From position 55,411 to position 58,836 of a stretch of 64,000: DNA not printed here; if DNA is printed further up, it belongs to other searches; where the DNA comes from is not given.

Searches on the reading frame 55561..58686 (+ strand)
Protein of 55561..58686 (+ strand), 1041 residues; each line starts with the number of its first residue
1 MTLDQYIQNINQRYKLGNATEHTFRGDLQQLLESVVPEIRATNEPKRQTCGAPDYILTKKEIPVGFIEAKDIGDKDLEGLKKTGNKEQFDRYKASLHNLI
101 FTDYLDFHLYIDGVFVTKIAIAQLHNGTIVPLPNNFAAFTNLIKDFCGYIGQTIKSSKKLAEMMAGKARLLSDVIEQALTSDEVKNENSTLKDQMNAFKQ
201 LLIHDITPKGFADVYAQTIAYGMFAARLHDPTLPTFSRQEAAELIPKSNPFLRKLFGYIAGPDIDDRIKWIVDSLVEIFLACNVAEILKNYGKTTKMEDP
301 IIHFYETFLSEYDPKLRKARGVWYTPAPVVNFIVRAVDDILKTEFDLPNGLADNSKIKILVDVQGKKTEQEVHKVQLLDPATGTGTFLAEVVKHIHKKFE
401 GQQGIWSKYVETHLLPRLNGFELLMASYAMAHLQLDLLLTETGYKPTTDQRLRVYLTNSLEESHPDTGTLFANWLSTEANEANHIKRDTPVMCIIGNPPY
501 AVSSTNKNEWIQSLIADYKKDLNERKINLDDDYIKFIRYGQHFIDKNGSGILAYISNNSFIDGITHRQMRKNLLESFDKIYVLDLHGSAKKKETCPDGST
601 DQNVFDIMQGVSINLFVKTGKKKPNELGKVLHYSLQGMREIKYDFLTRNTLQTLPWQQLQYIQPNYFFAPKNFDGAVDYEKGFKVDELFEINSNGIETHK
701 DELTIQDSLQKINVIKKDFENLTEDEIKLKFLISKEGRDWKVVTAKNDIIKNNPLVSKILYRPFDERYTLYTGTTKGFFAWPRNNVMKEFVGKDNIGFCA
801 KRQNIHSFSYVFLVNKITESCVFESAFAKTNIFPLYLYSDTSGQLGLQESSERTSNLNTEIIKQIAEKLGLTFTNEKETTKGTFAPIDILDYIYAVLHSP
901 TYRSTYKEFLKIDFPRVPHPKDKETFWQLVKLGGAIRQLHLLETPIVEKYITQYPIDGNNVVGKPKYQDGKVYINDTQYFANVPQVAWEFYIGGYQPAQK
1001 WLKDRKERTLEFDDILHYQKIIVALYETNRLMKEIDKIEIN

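Call 25: search_protein_families(library=ncbifam, proteins=[window:55561-58686:+], max_evalue=0.0001)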
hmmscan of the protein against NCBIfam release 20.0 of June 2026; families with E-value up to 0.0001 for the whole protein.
window:55561-58686:+ (1041 aa): 1 family
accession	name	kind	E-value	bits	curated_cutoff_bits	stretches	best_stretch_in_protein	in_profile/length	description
NF047738.1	antiphage_MADS2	equivalog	3.8e-06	25.5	720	1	375-502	333-454/654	methylation-associated defense system DNA methyltransferase MAD2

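Call 43: search_protein_families(library=pfam, proteins=[window:55561-58686:+], max_evalue=0.01)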
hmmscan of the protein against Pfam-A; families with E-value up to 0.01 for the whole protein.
window:55561-58686:+ (1041 aa): 4 families
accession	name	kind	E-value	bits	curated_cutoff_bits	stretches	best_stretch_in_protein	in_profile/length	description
PF18135.7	Type_ISP_C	-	1.4e-81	274.7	25.9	1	687-1033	1-341/342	Type ISP C-terminal specificity domain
PF07669.17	Eco57I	-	1.2e-10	42.2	25.3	1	463-585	50-165/171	Eco57I restriction-modification methylase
PF02384.22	N6_Mtase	-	2.8e-09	37.2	20.4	1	299-575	4-203/311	N-6 DNA Methylase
PF20473.4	MmeI_Mtase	-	5e-09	36.1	27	1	367-576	13-218/259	MmeI, DNA-methyltransferase domain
